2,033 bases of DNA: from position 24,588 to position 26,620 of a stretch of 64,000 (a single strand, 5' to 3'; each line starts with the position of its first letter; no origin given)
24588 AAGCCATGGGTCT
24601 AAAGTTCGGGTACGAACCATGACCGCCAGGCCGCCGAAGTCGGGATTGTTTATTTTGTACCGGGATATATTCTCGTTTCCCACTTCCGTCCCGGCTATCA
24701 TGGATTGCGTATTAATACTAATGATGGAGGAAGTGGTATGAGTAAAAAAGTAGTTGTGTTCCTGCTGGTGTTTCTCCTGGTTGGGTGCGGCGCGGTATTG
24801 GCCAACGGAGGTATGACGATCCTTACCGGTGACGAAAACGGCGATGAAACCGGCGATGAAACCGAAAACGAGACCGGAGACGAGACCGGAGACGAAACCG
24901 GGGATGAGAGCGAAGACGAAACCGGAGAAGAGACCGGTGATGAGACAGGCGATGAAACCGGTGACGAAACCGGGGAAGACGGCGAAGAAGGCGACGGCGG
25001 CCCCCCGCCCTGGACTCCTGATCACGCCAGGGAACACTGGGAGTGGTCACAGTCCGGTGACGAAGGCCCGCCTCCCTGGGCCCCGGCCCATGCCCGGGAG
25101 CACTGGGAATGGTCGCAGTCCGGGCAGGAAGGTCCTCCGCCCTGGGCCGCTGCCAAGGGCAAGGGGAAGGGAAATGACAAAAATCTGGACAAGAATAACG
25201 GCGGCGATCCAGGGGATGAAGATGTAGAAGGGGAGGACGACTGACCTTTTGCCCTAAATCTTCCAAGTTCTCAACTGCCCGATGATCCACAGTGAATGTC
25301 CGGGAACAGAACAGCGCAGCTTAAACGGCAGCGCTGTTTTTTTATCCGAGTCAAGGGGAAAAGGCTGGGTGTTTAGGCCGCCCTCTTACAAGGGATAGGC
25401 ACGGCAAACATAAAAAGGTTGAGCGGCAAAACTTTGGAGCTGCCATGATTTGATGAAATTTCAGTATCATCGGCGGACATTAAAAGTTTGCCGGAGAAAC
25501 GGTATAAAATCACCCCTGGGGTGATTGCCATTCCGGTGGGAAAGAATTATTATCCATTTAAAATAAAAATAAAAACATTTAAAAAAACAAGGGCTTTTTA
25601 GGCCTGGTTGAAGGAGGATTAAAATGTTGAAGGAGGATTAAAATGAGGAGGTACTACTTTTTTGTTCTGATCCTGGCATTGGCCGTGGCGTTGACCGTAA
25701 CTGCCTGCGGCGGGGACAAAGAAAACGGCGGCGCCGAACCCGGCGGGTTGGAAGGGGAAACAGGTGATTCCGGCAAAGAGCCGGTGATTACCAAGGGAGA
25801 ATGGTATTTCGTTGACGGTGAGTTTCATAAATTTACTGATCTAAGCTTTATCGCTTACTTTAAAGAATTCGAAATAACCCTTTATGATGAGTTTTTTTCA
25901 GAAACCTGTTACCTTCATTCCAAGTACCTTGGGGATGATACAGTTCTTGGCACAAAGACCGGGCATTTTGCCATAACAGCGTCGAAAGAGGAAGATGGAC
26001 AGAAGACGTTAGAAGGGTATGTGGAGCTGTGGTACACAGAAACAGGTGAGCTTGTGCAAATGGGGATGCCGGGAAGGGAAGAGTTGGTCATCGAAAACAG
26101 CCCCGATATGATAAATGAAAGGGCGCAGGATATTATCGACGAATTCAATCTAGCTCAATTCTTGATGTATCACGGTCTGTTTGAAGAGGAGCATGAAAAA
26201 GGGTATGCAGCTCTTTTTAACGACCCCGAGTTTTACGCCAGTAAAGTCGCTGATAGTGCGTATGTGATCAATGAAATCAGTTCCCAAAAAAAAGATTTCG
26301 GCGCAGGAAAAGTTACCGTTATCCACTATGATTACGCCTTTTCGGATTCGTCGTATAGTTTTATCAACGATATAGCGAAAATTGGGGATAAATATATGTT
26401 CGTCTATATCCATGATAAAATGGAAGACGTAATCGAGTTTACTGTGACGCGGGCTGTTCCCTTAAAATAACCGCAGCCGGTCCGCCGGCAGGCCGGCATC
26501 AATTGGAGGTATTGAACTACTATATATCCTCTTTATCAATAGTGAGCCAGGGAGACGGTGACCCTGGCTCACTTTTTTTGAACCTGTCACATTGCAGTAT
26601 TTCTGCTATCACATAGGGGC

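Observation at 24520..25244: GEMM-I-like cyclic-dinucleotide riboswitch controlling an acidic repeat lipoprotein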

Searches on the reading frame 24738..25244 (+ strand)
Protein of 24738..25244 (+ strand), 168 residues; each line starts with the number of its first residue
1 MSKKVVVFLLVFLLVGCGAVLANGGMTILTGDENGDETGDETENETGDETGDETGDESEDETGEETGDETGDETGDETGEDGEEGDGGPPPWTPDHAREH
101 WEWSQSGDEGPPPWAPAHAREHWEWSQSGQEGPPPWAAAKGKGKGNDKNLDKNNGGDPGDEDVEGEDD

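Call 10: search_protein_families(library=pfam, proteins=[window:24738-25244:+], max_evalue=0.01)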
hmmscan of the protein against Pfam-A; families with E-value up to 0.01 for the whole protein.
window:24738-25244:+ (168 aa): 0 families

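Call 11: find_homologous_proteins(query=window:24738-25244:+, max_evalue=0.01)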
Query window:24738-25244:+ (168 aa): 20 proteins with E <= 0.01 among 6141 candidates.
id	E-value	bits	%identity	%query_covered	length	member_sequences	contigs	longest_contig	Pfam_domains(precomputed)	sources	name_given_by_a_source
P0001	7.6e-30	122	40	88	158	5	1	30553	-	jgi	jgi:hypothetical protein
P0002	2.6e-29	120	40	82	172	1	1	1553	-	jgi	jgi:hypothetical protein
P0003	8.6e-28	115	37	82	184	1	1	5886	-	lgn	-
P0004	2.4e-26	111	43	85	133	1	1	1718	-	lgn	-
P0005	4.4e-25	107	37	86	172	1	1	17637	-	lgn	-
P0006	2.0e-23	101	43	89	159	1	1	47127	-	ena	-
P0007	1.4e-20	92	44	89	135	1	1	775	-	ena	-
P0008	7.5e-20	89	42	51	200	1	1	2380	-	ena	-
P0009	5.7e-17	80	33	88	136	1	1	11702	-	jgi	jgi:hypothetical protein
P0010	1.3e-15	76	36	92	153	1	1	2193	-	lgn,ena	-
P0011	4.7e-12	64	60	41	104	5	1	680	-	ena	-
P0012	2.8e-9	55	90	17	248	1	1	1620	-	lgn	-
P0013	6.0e-9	54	55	28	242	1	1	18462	-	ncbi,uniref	ncbi:hypothetical protein, partial [Methanocalculus chunghsingensis]|uniref:hypothetical protein n=1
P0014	4.8e-8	51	84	23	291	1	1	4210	PF18915.6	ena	-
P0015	7.0e-8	50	58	42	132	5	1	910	-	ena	-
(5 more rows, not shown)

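Call 14: find_encoding_contigs(protein=P0001, flank=3000, max_places=3)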
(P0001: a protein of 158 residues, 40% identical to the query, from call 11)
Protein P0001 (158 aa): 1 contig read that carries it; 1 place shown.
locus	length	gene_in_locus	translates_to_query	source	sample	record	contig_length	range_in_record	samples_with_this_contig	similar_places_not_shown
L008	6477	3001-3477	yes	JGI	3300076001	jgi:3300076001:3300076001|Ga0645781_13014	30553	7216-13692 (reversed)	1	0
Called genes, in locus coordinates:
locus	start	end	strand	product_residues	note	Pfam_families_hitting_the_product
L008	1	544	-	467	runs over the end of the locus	PF01212:Beta_elim_lyase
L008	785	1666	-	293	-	PF02629:CoA_binding, PF13380:CoA_binding_2 (weak), PF00549:Ligase_CoA, PF13607:Succ_CoA_lig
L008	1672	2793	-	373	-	PF01071:GARS_A (weak), PF02786:CPSase_L_D2 (faint), PF08442:ATP-grasp_2, PF13549:ATP-grasp_5, PF24948:Citrate_synth_N, PF00549:Ligase_CoA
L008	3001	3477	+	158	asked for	-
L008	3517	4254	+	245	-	PF13489:Methyltransf_23, PF01209:Ubie_methyltran, PF02353:CMAS (weak), PF13649:Methyltransf_25, PF13847:Methyltransf_31, PF08241:Methyltransf_11, PF08242:Methyltransf_12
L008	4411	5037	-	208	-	PF01983:CofC (faint), PF09837:DUF2064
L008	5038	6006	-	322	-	PF04055:Radical_SAM, PF12345:DUF3641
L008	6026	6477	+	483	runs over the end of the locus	PF00890:FAD_binding_2, PF01134:GIDA (faint), PF01266:DAO (faint), PF03486:HI0933_like (faint), PF07992:Pyr_redox_2, PF12831:FAD_oxidored, PF00070:Pyr_redox, PF02852:Pyr_redox_dim, +2 more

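Call 15: find_encoding_contigs(protein=P0006, flank=3000, max_places=3)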
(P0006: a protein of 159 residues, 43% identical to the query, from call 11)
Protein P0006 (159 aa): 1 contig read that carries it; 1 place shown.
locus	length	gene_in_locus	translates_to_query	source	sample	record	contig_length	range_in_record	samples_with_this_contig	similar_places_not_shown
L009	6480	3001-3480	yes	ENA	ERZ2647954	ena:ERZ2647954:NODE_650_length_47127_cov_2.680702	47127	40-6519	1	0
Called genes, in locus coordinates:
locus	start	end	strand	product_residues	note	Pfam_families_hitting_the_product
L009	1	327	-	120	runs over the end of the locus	-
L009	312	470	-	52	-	-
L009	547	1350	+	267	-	PF09586:YfhO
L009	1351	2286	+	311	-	PF00535:Glycos_transf_2, PF13641:Glyco_tranf_2_3 (weak)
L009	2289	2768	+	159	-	PF04138:GtrA_DPMS_TM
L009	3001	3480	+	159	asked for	-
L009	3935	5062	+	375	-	PF12683:DUF3798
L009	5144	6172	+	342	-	PF00005:ABC_tran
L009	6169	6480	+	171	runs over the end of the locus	PF00005:ABC_tran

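Call 16: find_encoding_contigs(protein=P0005, flank=3000, max_places=2)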
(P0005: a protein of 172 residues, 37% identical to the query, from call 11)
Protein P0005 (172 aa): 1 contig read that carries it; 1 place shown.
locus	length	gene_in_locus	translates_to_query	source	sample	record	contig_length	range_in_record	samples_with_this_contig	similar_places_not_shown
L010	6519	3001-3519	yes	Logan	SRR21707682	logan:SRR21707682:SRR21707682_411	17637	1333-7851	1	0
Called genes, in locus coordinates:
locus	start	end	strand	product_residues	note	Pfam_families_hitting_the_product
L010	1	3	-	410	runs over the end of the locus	PF19289:PmbA_TldD_3rd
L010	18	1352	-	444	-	PF01523:PmbA_TldD_1st, PF19289:PmbA_TldD_3rd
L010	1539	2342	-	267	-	-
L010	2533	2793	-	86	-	-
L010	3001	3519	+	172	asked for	-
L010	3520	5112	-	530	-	-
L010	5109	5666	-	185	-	PF04542:Sigma70_r2, PF07638:Sigma70_ECF (weak)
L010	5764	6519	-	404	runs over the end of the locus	PF01232:Mannitol_dh, PF08125:Mannitol_dh_C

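Call 17: find_encoding_contigs(protein=P0009, flank=3000, max_places=2)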
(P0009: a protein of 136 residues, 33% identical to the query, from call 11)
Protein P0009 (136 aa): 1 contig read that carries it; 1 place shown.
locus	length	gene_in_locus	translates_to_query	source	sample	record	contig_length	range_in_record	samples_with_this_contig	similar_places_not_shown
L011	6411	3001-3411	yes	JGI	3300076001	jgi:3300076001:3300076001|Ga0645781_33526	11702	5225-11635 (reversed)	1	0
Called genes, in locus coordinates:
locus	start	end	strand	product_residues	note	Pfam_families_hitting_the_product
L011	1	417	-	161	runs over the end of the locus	?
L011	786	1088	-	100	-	PF00549:Ligase_CoA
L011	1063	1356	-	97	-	-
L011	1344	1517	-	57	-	PF02629:CoA_binding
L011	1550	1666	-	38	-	-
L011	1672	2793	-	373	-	PF01071:GARS_A (weak), PF02786:CPSase_L_D2 (faint), PF08442:ATP-grasp_2, PF13549:ATP-grasp_5, PF24948:Citrate_synth_N, PF00549:Ligase_CoA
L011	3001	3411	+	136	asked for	-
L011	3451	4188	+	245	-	PF13489:Methyltransf_23, PF01209:Ubie_methyltran, PF02353:CMAS, PF05175:MTS (faint), PF13649:Methyltransf_25, PF13847:Methyltransf_31, PF08241:Methyltransf_11, PF08242:Methyltransf_12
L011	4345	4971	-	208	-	PF01983:CofC (faint), PF09837:DUF2064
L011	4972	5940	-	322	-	PF04055:Radical_SAM, PF12345:DUF3641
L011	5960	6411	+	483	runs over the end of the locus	PF00890:FAD_binding_2, PF01134:GIDA (faint), PF01266:DAO (faint), PF03486:HI0933_like (faint), PF07992:Pyr_redox_2, PF12831:FAD_oxidored, PF00070:Pyr_redox, PF02852:Pyr_redox_dim, +2 more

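Call 18: find_encoding_contigs(protein=P0003, flank=3000, max_places=2)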
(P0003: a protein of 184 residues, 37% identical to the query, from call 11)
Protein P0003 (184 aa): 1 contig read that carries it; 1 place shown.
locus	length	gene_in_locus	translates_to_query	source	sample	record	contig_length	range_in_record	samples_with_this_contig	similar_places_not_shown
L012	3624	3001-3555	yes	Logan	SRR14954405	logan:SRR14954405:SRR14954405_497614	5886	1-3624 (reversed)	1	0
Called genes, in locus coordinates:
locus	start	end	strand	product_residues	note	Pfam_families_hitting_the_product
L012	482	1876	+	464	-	PF18998:Flg_new_2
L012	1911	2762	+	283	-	PF04240:Caroten_synth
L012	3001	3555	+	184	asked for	-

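Call 19: find_encoding_contigs(protein=P0010, flank=3000, max_places=2)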
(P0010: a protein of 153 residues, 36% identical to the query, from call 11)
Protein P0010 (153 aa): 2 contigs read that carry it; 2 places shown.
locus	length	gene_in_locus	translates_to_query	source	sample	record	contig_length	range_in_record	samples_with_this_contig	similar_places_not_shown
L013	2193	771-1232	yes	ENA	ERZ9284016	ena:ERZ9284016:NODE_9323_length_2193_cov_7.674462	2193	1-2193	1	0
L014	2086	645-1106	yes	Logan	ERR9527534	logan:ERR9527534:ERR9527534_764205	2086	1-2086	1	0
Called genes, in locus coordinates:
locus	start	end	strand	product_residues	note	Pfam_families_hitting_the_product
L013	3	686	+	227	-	?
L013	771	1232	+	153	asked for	-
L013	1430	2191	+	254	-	?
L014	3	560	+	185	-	?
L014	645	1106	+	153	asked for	-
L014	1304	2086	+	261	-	?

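Call 40: search_protein_families(library=ncbifam, proteins=[window:24738-25244:+], max_evalue=0.1)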
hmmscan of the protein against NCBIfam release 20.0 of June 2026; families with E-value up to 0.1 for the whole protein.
window:24738-25244:+ (168 aa): 0 families

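Call 41: search_solved_structures(query=A2, max_evalue=1)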
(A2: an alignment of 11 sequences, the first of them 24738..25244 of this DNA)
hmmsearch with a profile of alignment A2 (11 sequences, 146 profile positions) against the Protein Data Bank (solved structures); distinct sequences matched with E-value up to 1: 0.

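Call 57: predict_structure(alignment_id=A2)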
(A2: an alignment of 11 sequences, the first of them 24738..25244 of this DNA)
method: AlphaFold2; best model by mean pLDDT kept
length: 168 residues; sequences in the alignment: 11
mean_pLDDT: 60.7   pTM: 0.30
mean pLDDT of the five models: 60.7, 59.0, 57.7, 57.4, 57.1
residues with pLDDT >= 90: 6; 70-90: 55; 50-70: 41; < 50: 66
segments of 3 or more residues with pLDDT < 50: 23-26, 28-64, 82-85, 144-147, 150-152, 154-157
pLDDT, mean of each block of 10 residues (from residue 1): 70 62 48 40 40 41 47 48 59 86 86 89 89 77 50 47 50
secondary structure, 60 per line:
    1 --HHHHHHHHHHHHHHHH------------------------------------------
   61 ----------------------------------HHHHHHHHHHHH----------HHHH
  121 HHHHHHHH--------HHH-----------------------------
elements in order: H3-18 H95-106 H117-128

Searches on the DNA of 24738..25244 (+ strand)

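Call 20: search_rna_families(sources=[L008, L009, L010, L011, L012, L013, L014], threshold=gathering, show_alignments=6)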
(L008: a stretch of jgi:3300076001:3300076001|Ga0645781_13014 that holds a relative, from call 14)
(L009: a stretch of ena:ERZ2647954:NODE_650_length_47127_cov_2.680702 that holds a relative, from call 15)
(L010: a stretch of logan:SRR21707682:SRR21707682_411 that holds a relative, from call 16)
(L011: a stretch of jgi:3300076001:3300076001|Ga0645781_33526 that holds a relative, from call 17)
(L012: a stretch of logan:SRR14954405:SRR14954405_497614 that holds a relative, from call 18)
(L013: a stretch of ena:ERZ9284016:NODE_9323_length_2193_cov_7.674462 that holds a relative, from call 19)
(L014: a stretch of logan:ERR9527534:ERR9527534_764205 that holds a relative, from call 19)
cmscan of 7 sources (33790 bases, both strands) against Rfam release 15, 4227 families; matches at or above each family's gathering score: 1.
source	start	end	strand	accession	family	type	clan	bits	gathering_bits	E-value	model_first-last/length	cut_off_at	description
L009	2819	2908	+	RF01051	c-di-GMP-I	Cis-reg; riboswitch;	CL00126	71.5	35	2.6e-12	1-87/87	no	c-di-GMP-I riboswitch aptamer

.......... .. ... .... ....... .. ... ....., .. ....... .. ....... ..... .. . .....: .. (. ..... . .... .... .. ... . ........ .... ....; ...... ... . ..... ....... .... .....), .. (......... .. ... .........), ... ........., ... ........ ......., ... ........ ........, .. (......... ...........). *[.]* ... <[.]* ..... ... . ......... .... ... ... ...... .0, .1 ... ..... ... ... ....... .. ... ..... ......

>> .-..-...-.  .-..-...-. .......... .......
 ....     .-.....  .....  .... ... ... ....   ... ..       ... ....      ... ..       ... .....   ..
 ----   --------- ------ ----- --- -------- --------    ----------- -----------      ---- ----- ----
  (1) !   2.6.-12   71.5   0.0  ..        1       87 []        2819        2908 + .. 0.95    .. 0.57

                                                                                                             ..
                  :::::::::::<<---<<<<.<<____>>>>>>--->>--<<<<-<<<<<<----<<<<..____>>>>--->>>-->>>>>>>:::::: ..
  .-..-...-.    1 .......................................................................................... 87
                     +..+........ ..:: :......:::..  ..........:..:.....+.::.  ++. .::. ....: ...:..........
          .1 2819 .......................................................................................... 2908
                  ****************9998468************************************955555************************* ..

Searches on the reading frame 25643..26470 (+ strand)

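Call 10: search_protein_families(library=pfam, proteins=[window:25643-26470:+], max_evalue=0.01)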
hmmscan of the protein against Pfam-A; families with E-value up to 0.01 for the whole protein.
window:25643-26470:+ (275 aa): 0 families

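Call 40: search_protein_families(library=ncbifam, proteins=[window:25643-26470:+], max_evalue=0.1)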
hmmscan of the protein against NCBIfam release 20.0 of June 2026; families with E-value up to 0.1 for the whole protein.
window:25643-26470:+ (275 aa): 3 families
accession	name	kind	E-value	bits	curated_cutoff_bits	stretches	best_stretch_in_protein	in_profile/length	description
NF058595.1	invert_tail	domain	0.019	15.3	37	1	2-34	52-84/113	lipo-invert putative C-terminal anchoring domain-containing protein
NF053532.1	lipo_SCO4651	subfamily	0.035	13.7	65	0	10-34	7-31/277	SCO4651 family lipoprotein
NF047847.2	SS_mature_LptM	equivalog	0.055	13.6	27.7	1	1-23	1-21/31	LPS translocon maturation chaperone LptM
